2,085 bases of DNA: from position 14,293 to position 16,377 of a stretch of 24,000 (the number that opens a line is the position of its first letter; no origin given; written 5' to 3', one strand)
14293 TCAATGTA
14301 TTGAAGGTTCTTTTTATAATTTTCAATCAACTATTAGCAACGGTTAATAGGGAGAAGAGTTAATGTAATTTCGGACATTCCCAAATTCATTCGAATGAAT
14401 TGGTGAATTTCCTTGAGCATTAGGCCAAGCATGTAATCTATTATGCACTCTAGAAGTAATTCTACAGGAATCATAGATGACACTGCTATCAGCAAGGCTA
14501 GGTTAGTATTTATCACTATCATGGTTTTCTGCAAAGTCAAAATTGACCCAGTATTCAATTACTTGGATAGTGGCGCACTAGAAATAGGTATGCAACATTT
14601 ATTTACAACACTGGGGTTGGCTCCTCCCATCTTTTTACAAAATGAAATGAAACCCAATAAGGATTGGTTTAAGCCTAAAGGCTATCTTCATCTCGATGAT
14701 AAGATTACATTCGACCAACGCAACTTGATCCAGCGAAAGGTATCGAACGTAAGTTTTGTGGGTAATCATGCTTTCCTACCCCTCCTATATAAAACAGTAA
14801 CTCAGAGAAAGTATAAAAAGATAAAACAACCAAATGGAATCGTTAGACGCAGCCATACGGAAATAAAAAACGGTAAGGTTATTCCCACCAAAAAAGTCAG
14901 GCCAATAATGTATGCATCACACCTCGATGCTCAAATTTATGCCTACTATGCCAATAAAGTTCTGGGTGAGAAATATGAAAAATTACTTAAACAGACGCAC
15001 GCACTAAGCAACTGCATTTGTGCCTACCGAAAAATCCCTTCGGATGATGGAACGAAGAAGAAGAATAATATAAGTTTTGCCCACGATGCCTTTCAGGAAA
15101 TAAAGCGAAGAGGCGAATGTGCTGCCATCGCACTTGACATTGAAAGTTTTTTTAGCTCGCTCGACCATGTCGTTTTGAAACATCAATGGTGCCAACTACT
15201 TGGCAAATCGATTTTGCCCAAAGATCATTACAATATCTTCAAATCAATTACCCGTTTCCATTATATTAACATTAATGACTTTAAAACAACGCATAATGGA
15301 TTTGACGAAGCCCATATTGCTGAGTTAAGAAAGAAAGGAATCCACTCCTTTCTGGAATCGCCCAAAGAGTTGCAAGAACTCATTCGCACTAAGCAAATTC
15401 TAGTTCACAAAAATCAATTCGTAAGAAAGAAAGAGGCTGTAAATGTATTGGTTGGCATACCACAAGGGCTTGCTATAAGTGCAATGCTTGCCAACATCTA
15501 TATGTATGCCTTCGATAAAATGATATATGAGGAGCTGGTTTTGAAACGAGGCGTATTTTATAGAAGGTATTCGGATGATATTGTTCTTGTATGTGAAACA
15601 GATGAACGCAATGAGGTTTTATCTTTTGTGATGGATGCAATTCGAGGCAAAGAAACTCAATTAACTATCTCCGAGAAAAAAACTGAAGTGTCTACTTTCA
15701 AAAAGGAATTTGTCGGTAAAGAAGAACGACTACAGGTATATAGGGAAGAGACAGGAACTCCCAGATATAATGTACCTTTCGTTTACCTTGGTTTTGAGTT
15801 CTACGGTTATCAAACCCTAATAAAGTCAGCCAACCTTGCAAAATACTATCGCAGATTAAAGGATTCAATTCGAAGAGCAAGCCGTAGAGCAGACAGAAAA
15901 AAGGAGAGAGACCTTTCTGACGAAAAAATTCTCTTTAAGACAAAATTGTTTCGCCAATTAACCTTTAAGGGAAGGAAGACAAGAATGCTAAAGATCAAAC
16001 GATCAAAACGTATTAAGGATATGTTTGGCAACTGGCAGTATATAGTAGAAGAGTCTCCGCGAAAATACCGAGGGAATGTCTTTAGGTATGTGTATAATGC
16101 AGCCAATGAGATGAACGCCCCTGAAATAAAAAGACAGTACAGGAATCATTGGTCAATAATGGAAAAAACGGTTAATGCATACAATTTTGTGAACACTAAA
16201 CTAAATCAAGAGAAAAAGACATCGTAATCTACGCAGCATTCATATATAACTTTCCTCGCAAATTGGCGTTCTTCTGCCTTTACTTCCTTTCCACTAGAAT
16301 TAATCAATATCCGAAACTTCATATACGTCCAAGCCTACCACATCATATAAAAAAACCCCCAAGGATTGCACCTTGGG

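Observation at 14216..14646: A predicted promoter lies 190-335+ nt upstream of the RT coding start, implying a long leader or ncRNA like the template RNAs of other RT systems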

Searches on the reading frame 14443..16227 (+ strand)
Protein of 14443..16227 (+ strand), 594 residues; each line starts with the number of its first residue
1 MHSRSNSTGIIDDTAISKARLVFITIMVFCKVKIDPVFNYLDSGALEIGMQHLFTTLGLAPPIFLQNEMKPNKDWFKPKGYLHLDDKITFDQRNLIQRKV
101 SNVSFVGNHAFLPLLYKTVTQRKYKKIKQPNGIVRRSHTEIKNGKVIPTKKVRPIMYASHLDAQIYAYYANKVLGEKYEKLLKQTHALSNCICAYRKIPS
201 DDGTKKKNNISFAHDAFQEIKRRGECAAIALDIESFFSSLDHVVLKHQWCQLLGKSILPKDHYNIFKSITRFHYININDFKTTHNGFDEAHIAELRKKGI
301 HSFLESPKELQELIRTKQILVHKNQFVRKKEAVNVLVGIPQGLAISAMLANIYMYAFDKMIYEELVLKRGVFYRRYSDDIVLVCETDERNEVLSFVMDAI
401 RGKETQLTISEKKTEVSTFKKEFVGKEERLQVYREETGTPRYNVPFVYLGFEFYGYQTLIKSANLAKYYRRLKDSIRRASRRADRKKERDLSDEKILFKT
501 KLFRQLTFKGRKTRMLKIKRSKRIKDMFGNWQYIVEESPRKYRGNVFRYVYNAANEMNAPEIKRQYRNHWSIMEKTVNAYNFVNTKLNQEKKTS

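Call 6: search_protein_families(library=padloc, proteins=[window:14443-16227:+], max_evalue=0.01)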
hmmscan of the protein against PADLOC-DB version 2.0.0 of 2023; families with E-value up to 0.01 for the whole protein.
window:14443-16227:+ (594 aa): 36 families (the best 25 are shown)
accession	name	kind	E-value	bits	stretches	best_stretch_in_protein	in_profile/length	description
PDLC03757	Drt2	-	2.7e-132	440.3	1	64-582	69-469/502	DRT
PDLC02173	Drt2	-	2.6e-95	318.1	2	70-513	3-391/425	-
PDLC03754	RT_UG17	-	9.8e-24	82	1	324-488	170-305/429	DRT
PDLC03768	Drt3a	-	7.4e-19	66.5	1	312-505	156-292/411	DRT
PDLC01136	RT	-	8.2e-19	66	1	309-423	151-251/263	RT (reverse transcriptase)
PDLC03778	RT_UG39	-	5.4e-18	63.3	1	114-474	106-423/541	DRT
PDLC02175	Drt3a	-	1.2e-16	59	1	324-591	147-381/417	-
PDLC01607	RT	-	1.9e-15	55.4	1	196-452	24-160/161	"CAS-I,CAS-II,CAS-III,CAS-IV,CAS-V,CAS-VI; acquisition_associated"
PDLC03761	RT_UG23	-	2.7e-15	53.9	1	308-421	159-266/489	DRT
PDLC03764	RT_UG26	-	1.8e-14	51.3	1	300-422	151-264/398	DRT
PDLC03745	Drt1a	-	1.9e-13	47.2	1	212-432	185-364/1176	DRT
PDLC03759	RT_UG21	-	2.2e-13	47.8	1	338-499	192-333/503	DRT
PDLC03775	RT_UG36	-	3.7e-13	47.2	1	323-418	182-268/557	DRT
PDLC02174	Drt3a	-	4e-13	47.4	1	299-455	116-255/403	-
PDLC03780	RT_UG5-nitrilase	-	2.4e-12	44.1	1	219-413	180-314/907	DRT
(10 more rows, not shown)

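Call 7: search_protein_families(library=pfam, proteins=[window:14443-16227:+], max_evalue=0.01)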
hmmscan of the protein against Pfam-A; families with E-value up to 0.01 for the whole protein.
window:14443-16227:+ (594 aa): 1 family
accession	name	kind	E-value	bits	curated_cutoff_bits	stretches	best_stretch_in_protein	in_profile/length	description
PF00078.32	RVT_1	-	3.4e-14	53.5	29.6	1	270-452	106-204/205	Reverse transcriptase (RNA-dependent DNA polymerase)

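Call 12: find_homologous_proteins(query=window:14647-16227:+, max_evalue=1e-10)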
Query window:14647-16227:+ (526 aa): 1945 proteins with E <= 1e-10 among 8000 candidates; the best 120 are listed.
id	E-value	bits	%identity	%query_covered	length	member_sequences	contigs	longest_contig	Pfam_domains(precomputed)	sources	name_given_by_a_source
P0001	0.0e+0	1186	100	100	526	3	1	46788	PF00078.33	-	-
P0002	9.0e-179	614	55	98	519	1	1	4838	PF00078.33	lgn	-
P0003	2.2e-173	596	53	98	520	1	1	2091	PF00078.33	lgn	-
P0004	3.2e-169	582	52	98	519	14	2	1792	PF00078.33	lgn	-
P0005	9.2e-168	577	54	96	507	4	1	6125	PF00078.33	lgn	-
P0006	1.2e-167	577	52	97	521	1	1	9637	PF00078.33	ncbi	-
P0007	1.3e-167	577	53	98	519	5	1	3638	PF00078.33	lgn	-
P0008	6.4e-167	575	51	97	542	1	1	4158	PF00078.33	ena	-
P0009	1.8e-166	573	50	98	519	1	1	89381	PF00078.33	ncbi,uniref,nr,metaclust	ncbi:reverse transcriptase domain-containing protein [Sunxiuqinia dokdonensis]|uniref:Reverse transc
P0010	4.1e-166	572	50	98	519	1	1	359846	PF00078.33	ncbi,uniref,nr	ncbi:reverse transcriptase domain-containing protein [Sunxiuqinia indica]|uniref:reverse transcripta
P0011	6.7e-164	565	51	98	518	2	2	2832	PF00078.33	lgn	-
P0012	2.8e-163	563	51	98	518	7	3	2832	PF00078.33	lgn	-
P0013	2.9e-163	563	51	98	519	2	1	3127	PF00078.33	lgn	-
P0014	8.2e-163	561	50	97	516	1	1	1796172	PF00078.33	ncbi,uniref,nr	ncbi:reverse transcriptase domain-containing protein [Mangrovibacterium lignilyticum]|uniref:reverse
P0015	1.2e-161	557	51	98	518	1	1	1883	PF00078.33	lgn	-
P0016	3.7e-161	556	51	98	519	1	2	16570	PF00078.33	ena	-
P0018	5.3e-161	555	52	96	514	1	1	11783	PF00078.33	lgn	-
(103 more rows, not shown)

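Call 17: find_related_loci(query=A1, collection=genome_contigs, flank=4000)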
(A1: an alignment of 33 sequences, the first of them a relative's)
Query A1 (526 aa) in genome_contigs; peptide patterns used: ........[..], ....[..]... (x = any residue, [..] = any of these).
271 stretches matched a pattern; 249 encode a relative of the query (tblastn E <= 1e-3); the best 80 are kept; 80 distinct loci.
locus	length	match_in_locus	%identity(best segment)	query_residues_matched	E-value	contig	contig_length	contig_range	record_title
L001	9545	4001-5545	50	4-518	2e-172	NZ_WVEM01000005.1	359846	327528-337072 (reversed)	Sunxiuqinia indica strain RC1_OXG_1F NODE_5_length_359846_cov_51.467474, whole genome shotgun sequence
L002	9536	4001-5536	50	5-516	7e-170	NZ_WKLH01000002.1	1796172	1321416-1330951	Mangrovibacterium lignilyticum strain BM_7 NODE_2_length_1796172_cov_28.258796, whole genome shotgun sequence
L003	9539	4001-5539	51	5-518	1e-169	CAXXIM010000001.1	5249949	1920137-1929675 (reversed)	MAG: Prolixibacteraceae bacterium isolate ef7765ba-7ead-4b2a-8fe4-832c187d60b8 genome assembly, contig: contig_1, whole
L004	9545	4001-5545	49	4-518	5e-165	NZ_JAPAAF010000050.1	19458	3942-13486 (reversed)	Gaoshiqia sediminis strain A06 scaffold_50_length=19459, whole genome shotgun sequence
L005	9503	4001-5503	49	1-518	1e-155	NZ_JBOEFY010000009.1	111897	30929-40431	MAG: Kordia sp. isolate PBSAbac3 PBSAc_contig_220, whole genome shotgun sequence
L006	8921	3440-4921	49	5-518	4e-155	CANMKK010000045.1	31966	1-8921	uncultured Aquimarina sp. isolate 513.fasta genome assembly, contig: NODE_45, whole genome shotgun sequence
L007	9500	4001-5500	48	1-518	3e-153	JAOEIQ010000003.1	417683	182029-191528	Flavobacteriaceae bacterium NBU2973 Scaffold3_1, whole genome shotgun sequence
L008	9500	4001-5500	48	1-518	4e-153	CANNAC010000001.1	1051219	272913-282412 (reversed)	uncultured Flavobacteriaceae bacterium isolate YR26-21-1-G.fasta genome assembly, contig: NODE_1, whole genome shotgun s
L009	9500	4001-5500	48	1-518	6e-153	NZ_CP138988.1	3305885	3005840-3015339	Olleya sp. R77988 chromosome, complete genome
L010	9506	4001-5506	48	1-522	1e-152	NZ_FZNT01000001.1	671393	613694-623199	Lutibacter agarilyticus strain DSM 29150, whole genome shotgun sequence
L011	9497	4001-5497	47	1-518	2e-152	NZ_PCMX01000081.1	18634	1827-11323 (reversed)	Flavobacterium columnare NBRC 100251 = ATCC 23463 WGS0041_contig_81, whole genome shotgun sequence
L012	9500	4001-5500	48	1-518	2e-152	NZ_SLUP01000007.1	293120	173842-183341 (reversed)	Mariniflexile fucanivorans strain DSM 18792 Ga0310515_107, whole genome shotgun sequence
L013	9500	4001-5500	47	1-518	2e-152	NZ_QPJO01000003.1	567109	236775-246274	Winogradskyella arenosi strain CECT 7958 Ga0244642_103, whole genome shotgun sequence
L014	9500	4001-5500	48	1-518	2e-152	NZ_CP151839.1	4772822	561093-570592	Mariniflexile sp. AS56 chromosome, complete genome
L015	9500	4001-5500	47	1-518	1e-151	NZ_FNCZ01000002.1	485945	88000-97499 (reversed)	Winogradskyella thalassocola strain DSM 15363, whole genome shotgun sequence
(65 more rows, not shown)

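Call 26: find_related_loci(query=A3, collection=metagenome_contigs, flank=2500)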
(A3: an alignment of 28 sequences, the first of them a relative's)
Query A3 (526 aa) in metagenome_contigs; peptide patterns used: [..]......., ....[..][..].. (x = any residue, [..] = any of these).
498 stretches matched a pattern; 316 encode a relative of the query (tblastn E <= 1e-3); the best 80 are kept; 80 distinct loci.
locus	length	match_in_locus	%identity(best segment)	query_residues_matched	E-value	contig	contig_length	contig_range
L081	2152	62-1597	55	5-516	0e+0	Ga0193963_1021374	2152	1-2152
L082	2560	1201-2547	56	5-453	1e-176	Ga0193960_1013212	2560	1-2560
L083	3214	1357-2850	50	1-517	2e-169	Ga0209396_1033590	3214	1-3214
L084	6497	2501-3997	49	5-509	2e-156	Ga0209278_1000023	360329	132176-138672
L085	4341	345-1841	49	1-518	6e-157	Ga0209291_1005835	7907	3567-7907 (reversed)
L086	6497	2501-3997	47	1-518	1e-153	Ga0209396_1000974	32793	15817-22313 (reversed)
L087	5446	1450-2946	47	1-518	7e-154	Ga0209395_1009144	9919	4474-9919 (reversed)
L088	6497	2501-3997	48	1-517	4e-152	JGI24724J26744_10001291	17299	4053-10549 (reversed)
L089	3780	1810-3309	48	1-520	3e-157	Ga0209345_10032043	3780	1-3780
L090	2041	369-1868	49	5-509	1e-163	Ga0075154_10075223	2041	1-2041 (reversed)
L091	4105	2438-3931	47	2-517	4e-156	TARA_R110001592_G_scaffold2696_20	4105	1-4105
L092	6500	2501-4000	47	1-518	3e-151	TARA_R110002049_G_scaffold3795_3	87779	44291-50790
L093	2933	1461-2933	48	6-514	8e-158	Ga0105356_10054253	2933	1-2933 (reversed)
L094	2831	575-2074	47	1-518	8e-156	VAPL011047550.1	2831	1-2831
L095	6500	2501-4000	47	1-518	4e-147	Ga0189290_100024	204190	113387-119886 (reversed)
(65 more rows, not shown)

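Call 35: find_encoding_contigs(protein=P0002, flank=2200, max_places=2)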
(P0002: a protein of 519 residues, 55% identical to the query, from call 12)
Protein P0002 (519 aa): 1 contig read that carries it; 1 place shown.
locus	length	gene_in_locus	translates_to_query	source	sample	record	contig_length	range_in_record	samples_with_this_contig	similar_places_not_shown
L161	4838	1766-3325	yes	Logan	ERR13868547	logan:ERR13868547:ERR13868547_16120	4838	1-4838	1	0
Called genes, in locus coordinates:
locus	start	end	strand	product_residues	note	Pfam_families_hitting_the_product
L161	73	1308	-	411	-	-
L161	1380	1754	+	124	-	-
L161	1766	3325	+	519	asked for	PF00078:RVT_1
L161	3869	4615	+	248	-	PF19775:DUF6261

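Call 36: find_encoding_contigs(protein=P0005, flank=2200, max_places=2)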
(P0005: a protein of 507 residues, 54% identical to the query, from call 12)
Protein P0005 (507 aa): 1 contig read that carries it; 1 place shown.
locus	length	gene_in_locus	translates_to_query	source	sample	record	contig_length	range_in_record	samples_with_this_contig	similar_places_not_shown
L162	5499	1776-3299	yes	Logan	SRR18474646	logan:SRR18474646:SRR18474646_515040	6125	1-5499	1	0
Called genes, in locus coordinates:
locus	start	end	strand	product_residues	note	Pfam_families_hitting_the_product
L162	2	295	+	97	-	?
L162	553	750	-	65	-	-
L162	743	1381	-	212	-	-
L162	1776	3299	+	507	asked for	PF00078:RVT_1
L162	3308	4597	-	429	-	PF17803:Cadherin_4 (faint), PF02010:REJ (weak), PF18911:PKD_4 (weak), PF22352:K319L-like_PKD, PF02010:REJ (weak), PF18911:PKD_4, PF22352:K319L-like_PKD, PF18962:Por_Secre_tail, +2 more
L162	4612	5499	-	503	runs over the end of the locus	?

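Call 37: find_encoding_contigs(protein=P0006, flank=2200, max_places=2)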
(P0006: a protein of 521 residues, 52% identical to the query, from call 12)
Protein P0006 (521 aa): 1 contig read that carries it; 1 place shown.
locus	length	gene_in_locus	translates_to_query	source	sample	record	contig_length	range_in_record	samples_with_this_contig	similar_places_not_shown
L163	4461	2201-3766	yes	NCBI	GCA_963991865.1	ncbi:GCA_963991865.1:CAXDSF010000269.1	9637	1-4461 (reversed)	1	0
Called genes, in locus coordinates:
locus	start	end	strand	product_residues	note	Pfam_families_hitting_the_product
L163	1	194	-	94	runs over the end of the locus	PF03683:UPF0175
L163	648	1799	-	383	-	-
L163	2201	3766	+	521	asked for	PF00078:RVT_1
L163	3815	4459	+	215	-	?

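Call 38: find_encoding_contigs(protein=P0007, flank=2200, max_places=2)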
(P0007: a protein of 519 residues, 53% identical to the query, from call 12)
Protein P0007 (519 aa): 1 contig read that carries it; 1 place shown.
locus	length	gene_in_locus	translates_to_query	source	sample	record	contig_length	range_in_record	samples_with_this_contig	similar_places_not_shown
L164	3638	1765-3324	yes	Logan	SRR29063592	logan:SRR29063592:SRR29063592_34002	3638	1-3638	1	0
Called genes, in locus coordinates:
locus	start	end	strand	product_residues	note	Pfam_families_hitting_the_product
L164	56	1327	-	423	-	-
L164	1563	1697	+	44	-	-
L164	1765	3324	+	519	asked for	PF00078:RVT_1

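Call 39: find_encoding_contigs(protein=P0008, flank=2200, max_places=2)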
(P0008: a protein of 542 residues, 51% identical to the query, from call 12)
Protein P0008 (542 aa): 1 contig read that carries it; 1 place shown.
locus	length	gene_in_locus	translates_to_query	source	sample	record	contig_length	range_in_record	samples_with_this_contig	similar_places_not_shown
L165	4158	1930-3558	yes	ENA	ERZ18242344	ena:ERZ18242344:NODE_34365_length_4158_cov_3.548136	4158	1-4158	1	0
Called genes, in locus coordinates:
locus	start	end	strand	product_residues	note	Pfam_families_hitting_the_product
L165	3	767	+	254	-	?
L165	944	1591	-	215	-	-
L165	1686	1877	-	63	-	-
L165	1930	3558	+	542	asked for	PF00078:RVT_1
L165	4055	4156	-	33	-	?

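Call 40: find_encoding_contigs(protein=P0018, flank=2200, max_places=2)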
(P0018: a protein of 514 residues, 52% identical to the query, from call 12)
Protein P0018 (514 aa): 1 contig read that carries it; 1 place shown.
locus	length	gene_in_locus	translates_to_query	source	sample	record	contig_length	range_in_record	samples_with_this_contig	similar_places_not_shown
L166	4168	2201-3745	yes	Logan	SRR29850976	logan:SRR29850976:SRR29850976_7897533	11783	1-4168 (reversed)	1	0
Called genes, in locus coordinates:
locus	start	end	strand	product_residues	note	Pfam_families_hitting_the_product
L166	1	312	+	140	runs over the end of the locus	PF00903:Glyoxalase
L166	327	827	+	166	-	PF13302:Acetyltransf_3, PF00583:Acetyltransf_1, PF13673:Acetyltransf_10 (weak), PF13420:Acetyltransf_4, PF13508:Acetyltransf_7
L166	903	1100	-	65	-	-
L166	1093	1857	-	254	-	-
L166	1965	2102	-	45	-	-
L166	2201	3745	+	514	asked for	PF00078:RVT_1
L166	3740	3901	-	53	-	-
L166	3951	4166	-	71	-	?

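Call 41: find_encoding_contigs(protein=P0016, flank=2200, max_places=2)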
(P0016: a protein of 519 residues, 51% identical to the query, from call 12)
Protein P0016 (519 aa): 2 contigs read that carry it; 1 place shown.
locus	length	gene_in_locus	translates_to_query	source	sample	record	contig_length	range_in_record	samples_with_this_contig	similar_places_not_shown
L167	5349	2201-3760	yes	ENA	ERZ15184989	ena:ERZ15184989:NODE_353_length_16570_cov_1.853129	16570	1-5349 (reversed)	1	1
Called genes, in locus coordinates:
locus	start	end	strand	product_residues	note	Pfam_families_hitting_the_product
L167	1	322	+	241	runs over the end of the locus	-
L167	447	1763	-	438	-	-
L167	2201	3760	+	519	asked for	PF00078:RVT_1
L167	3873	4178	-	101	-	PF01909:NTP_transf_2 (faint), PF18765:Polbeta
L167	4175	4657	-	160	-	PF08780:NTase_sub_bind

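Call 42: find_encoding_contigs(protein=P0001, flank=10000, max_places=3)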
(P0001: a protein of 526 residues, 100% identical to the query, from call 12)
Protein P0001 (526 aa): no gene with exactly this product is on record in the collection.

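Call 67: search_solved_structures(query=window:14647-16227:+, max_evalue=0.001, show_alignments=1)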
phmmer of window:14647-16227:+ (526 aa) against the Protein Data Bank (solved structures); distinct sequences matched with E-value up to 0.001: 5.
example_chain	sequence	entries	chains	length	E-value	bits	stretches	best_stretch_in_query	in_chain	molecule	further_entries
9lje_A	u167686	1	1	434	3.3e-56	194.5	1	6-453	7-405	RNA-dependent DNA polymerase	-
9c0i_A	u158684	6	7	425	3.4e-56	194.4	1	6-452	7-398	Reverse transcriptase/maturase family protein | Antiviral reverse transcriptase Drt2 | RNA-dependent DNA polymerase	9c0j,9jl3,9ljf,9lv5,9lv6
9lv7_A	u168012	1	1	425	4.2e-54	187.5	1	6-453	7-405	Antiviral reverse transcriptase Drt2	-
9z6y_A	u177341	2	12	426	2.7e-08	36.4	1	246-438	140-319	Drt3a reverse transcriptase protein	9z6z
6me0_C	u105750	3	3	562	3e-07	33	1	255-355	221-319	Maturase reverse transcriptase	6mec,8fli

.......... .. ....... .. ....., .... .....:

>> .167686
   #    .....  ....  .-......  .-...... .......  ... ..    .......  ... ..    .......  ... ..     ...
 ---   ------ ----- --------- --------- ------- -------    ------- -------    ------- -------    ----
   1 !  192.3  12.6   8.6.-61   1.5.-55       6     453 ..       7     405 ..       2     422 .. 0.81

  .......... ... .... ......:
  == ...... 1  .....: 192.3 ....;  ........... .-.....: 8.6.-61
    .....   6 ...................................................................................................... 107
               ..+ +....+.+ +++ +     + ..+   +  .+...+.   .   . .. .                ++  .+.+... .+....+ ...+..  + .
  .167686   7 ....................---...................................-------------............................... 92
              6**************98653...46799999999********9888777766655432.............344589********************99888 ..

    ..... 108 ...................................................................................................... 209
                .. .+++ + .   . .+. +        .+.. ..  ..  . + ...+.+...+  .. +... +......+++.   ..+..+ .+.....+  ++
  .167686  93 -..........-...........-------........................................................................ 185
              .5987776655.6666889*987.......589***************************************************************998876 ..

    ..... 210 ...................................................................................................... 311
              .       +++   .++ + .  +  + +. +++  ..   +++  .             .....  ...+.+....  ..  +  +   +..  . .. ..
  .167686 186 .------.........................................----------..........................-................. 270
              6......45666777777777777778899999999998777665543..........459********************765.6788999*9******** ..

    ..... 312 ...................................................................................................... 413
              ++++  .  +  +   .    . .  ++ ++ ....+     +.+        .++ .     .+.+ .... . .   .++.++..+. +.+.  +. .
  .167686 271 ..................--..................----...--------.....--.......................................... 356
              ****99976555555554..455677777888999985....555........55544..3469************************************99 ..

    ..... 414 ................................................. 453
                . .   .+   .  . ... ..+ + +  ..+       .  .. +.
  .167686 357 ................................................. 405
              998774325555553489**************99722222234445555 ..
